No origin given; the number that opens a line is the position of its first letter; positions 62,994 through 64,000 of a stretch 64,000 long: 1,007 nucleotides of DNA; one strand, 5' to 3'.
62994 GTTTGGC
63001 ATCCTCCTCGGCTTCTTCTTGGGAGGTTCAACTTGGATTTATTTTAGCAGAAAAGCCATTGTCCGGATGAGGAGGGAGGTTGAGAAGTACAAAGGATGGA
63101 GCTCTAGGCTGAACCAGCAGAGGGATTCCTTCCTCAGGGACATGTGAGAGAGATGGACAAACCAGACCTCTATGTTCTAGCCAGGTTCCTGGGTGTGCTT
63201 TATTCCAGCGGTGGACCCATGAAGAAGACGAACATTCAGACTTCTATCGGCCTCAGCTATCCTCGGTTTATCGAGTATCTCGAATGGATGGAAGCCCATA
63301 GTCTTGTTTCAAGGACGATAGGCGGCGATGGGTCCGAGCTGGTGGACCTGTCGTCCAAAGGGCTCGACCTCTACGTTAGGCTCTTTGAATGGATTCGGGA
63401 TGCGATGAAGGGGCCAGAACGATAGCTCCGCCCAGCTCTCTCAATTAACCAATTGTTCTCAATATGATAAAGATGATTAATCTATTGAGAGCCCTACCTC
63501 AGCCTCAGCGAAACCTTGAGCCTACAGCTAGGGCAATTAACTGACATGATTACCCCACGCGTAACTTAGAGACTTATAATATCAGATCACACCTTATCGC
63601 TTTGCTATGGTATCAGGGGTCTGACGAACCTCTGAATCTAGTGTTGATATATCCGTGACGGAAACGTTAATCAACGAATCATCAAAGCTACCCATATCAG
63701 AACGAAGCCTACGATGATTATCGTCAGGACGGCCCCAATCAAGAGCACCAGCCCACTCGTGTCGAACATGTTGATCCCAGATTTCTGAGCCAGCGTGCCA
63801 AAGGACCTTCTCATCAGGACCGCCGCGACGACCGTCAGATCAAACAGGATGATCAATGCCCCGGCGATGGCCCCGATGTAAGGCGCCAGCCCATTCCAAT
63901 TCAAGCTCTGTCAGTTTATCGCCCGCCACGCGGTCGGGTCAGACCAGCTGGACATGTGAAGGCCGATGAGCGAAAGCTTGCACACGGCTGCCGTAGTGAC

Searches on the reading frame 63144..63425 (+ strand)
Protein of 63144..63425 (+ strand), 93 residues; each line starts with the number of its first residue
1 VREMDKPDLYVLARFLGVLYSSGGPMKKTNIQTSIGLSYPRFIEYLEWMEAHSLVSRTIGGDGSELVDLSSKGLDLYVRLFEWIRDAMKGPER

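Call 8: search_protein_families(library=pfam, proteins=[window:63144-63425:+], max_evalue=0.01)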
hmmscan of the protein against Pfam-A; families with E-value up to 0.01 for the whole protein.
window:63144-63425:+ (93 aa): 1 family
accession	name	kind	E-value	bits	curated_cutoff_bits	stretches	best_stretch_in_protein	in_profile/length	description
PF14947.12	HTH_45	-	0.0006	20.2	25.5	1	23-81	17-70/77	Winged helix-turn-helix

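Call 10: find_encoding_contigs(protein=window:63144-63425:+, flank=10000, max_places=6)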
Protein window:63144-63425:+ (93 aa): no gene with exactly this product is on record in the collection.
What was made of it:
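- Tried and rejected: An exact-protein look-up of the 93-aa wHTH gene found nothing (call 10).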

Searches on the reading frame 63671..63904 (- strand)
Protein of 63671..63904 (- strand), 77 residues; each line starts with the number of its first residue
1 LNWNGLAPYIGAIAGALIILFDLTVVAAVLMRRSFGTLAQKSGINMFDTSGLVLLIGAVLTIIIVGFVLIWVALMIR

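Call 13: find_encoding_contigs(protein=window:63671-63904:-, flank=10000, max_places=6)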
Protein window:63671-63904:- (77 aa): 1 contig read that carries it; 1 place shown.
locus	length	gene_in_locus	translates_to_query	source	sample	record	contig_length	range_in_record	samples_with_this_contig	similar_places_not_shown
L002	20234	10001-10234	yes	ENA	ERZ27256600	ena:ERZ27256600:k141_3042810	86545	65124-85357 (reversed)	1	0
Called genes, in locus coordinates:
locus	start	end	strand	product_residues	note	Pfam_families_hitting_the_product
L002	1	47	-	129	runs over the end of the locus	-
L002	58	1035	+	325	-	-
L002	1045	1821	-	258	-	PF02900:LigB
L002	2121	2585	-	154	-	PF03692:CxxCxxCC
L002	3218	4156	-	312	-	PF08271:Zn_Ribbon_TF, PF00382:TFIIB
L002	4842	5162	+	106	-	-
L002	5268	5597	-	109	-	-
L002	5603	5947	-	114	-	-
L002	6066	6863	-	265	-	PF00440:TetR_N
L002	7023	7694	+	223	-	PF14329:DUF4386 (faint)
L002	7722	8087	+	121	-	PF19851:DUF6326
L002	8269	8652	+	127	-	PF01243:PNPOx_N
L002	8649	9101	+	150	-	-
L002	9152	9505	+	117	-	PF19851:DUF6326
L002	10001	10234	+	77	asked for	PF06195:DUF996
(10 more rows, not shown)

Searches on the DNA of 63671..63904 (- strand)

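Call 22: search_rna_families(source=L002, start=4500, end=5300, threshold=evalue, max_evalue=10, show_alignments=3)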
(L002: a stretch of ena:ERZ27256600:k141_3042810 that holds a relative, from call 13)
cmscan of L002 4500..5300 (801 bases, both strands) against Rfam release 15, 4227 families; matches with E-value up to 10: 1.
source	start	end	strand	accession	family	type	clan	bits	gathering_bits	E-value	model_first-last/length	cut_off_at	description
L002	4752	4889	-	RF01966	RMST_5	Gene; lncRNA;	-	13.4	58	5.9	1-128/128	no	Rhabdomyosarcoma 2 associated transcript conserved region 5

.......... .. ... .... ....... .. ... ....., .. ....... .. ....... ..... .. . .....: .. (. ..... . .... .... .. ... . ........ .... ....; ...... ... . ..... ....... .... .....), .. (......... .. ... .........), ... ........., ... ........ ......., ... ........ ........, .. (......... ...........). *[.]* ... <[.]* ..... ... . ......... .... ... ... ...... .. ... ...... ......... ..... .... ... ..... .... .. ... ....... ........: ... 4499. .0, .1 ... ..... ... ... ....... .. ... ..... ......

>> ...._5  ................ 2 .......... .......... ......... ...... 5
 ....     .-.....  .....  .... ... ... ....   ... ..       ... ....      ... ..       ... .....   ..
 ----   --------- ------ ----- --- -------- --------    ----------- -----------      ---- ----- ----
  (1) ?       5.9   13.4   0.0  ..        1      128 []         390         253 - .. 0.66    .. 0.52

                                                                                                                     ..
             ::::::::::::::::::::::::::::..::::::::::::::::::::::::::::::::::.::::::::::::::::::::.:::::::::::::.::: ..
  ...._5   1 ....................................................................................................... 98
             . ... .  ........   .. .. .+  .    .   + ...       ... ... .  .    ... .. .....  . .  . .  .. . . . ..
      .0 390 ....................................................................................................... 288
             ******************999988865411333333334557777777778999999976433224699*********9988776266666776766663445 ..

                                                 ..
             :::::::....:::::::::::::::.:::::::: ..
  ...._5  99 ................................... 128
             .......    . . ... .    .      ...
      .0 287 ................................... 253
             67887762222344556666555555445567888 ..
